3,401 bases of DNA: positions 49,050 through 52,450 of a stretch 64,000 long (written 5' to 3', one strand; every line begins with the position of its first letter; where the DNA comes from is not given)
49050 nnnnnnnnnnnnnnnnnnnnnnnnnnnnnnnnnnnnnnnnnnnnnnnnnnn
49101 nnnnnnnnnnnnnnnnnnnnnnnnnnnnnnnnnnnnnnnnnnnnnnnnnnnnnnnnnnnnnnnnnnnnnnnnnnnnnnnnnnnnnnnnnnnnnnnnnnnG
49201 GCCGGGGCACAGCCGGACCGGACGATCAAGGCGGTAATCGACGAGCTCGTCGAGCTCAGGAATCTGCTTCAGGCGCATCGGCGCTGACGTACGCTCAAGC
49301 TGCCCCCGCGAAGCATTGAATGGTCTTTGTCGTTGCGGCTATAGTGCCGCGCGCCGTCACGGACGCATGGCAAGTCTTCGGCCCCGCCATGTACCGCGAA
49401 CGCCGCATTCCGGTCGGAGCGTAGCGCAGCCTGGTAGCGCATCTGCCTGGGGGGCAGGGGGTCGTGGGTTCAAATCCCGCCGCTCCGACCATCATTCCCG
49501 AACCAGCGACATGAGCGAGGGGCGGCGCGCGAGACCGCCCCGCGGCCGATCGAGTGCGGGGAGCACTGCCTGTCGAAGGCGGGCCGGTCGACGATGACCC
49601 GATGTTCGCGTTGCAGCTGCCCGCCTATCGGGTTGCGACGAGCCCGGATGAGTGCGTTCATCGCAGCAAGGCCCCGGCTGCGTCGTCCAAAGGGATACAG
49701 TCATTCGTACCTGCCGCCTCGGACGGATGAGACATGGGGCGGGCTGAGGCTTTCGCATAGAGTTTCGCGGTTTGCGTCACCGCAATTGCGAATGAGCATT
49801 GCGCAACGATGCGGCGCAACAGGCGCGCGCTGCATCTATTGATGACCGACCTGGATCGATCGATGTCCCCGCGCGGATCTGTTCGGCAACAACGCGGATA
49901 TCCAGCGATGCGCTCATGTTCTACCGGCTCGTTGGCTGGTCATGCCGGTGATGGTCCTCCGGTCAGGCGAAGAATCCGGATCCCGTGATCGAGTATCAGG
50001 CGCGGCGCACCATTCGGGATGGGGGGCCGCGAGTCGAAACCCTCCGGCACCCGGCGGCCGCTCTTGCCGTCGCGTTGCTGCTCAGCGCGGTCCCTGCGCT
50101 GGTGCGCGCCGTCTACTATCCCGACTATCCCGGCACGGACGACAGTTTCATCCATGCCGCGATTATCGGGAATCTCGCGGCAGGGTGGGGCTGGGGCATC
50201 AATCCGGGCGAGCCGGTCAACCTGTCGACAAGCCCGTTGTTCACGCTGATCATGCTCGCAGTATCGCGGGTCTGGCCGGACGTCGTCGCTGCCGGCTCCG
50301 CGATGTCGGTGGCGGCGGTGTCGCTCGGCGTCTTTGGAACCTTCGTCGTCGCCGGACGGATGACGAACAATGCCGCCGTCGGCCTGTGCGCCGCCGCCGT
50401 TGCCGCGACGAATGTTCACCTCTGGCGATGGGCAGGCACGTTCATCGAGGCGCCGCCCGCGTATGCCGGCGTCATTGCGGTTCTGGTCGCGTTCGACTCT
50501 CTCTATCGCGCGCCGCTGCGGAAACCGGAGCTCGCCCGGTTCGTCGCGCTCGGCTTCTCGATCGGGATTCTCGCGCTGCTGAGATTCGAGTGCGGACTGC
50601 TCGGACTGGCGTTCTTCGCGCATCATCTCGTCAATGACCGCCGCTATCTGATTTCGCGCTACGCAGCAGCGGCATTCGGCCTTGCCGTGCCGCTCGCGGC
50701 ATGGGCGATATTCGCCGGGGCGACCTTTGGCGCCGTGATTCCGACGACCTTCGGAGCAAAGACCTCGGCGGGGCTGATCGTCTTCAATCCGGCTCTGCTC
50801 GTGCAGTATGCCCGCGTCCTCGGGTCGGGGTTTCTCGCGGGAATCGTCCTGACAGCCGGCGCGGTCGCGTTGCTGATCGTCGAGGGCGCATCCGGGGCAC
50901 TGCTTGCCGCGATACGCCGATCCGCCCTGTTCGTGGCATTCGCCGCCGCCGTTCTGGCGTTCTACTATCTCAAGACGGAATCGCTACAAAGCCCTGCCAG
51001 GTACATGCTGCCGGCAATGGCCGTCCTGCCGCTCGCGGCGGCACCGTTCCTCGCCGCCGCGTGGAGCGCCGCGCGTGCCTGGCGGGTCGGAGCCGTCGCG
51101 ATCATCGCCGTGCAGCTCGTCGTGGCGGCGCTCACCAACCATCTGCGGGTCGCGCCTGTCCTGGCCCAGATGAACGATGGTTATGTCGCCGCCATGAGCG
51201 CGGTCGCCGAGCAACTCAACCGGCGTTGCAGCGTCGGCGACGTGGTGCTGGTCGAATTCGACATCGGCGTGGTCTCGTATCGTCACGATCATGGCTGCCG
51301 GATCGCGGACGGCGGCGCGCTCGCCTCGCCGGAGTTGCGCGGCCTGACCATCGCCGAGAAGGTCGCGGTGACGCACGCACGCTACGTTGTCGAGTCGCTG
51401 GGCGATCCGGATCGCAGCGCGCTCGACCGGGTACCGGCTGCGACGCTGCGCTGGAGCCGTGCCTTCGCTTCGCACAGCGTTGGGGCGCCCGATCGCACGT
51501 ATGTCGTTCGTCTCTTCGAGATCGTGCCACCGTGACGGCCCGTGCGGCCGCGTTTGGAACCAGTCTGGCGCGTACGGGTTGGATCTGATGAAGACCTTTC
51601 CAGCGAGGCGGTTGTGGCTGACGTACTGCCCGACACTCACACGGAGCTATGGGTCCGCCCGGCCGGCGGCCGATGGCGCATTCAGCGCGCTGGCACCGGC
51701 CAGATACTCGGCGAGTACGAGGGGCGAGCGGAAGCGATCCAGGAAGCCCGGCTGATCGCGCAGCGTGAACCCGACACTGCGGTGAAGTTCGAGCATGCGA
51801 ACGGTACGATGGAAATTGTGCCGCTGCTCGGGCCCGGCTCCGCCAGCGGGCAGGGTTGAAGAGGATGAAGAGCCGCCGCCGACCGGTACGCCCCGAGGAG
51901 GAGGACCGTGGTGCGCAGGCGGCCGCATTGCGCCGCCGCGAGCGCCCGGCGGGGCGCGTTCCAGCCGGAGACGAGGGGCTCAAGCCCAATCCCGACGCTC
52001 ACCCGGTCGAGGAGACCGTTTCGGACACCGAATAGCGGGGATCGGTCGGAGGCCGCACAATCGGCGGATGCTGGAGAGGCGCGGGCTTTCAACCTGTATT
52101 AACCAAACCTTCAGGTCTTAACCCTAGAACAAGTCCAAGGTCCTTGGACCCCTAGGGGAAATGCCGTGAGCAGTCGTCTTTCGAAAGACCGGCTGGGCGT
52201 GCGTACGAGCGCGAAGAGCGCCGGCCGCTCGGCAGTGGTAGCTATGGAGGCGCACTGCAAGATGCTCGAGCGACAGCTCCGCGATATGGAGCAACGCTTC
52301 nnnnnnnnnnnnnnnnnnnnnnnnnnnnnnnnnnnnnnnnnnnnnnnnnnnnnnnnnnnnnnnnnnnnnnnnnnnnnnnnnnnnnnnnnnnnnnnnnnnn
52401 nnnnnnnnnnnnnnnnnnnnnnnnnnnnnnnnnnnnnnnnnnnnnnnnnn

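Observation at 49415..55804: tRNA-Pro-proximal module: GT-C-like membrane protein coupled to DUF2188 protein, followed by a three-gene phosphorelay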

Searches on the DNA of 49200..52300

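Call 65: search_rna_families(source=window, start=49200, end=52300, threshold=evalue, max_evalue=1)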
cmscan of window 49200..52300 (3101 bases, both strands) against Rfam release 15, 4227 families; matches with E-value up to 1: 1.
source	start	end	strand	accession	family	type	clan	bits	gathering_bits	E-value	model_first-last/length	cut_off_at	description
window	49415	49488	+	RF00005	tRNA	Gene; tRNA;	CL00001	60.3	29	7.2e-12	1-71/71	no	tRNA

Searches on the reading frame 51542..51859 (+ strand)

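Call 6: search_protein_families(library=pfam, proteins=[window:51542-51859:+], max_evalue=0.1)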
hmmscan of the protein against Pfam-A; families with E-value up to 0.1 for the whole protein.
window:51542-51859:+ (105 aa): 1 family
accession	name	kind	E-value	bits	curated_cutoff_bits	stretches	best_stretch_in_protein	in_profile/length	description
PF09954.14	DUF2188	-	9.1e-06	26.2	22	1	37-89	2-55/62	Uncharacterized protein conserved in bacteria (DUF2188)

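Call 7: search_protein_families(library=ncbifam, proteins=[window:51542-51859:+], max_evalue=0.1)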
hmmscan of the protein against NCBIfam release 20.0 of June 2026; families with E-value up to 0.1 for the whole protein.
window:51542-51859:+ (105 aa): 0 families

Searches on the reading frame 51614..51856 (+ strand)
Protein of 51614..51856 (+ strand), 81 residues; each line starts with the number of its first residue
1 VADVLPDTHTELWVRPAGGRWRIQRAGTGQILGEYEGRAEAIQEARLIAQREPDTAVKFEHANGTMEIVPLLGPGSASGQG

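Call 43: search_protein_families(library=pfam, proteins=[window:51614-51856:+], max_evalue=1)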
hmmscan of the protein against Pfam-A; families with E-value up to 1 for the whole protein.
window:51614-51856:+ (81 aa): 1 family
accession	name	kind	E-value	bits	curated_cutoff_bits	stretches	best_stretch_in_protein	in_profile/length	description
PF09954.14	DUF2188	-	4.9e-06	27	22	1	13-65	2-55/62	Uncharacterized protein conserved in bacteria (DUF2188)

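Call 61: find_homologous_proteins(query=window:51614-51856:+, max_evalue=0.001)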
Query seq(81 aa) (81 aa): 5 proteins with E <= 0.001 among 6 candidates.
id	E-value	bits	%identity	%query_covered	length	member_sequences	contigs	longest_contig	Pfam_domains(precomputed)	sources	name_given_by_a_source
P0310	1.3e-46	174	99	100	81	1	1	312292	PF09954.15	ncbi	-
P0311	2.5e-35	138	83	89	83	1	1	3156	-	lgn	-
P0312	6.7e-35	136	83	95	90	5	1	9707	-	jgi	jgi:hypothetical protein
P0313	5.7e-30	121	73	100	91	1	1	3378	PF09954.15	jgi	jgi:Uncharacterized protein conserved in bacteria (DUF2188)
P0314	2.9e-29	118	72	100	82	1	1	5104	-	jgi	jgi:hypothetical protein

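Call 75: search_protein_families(library=padloc, proteins=[window:51614-51856:+], max_evalue=0.1)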
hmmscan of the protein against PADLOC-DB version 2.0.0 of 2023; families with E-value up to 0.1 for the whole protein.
window:51614-51856:+ (81 aa): 2 families
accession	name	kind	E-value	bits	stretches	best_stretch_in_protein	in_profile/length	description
PDLC04941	PDC-S16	-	2.5e-05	23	1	12-64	6-58/75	-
PDLC04942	PDC-S16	-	9.8e-05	21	1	13-52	7-47/75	-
